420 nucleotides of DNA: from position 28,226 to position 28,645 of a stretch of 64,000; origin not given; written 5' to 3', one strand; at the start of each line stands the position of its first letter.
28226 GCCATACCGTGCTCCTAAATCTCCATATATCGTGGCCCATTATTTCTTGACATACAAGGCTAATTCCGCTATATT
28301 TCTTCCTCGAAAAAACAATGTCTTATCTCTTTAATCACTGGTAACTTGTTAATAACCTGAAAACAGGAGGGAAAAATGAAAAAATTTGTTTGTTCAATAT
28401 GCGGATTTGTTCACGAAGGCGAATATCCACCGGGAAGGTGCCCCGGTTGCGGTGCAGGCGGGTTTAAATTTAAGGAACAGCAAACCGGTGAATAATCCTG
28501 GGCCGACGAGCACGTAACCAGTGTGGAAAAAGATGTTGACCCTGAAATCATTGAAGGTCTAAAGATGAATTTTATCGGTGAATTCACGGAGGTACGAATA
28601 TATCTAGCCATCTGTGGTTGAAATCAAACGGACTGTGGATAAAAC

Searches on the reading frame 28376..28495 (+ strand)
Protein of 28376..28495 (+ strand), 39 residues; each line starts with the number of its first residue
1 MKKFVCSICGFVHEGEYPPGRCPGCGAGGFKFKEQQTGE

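Call 56: search_protein_families(library=ncbifam, proteins=[window:28376-28495:+], max_evalue=0.001)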
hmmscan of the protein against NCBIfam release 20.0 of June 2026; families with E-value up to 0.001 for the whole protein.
window:28376-28495:+ (39 aa): 2 families
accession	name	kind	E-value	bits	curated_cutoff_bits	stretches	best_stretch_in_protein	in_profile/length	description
NF045720.1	rubredox_RCKP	subfamily_domain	2.7e-06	26.9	45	1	1-28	1-28/34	RCKP-type rubredoxin-like domain-containing protein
NF045767.1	RuberyRbr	equivalog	7.6e-05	22.8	200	1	3-27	158-182/194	rubrerythrin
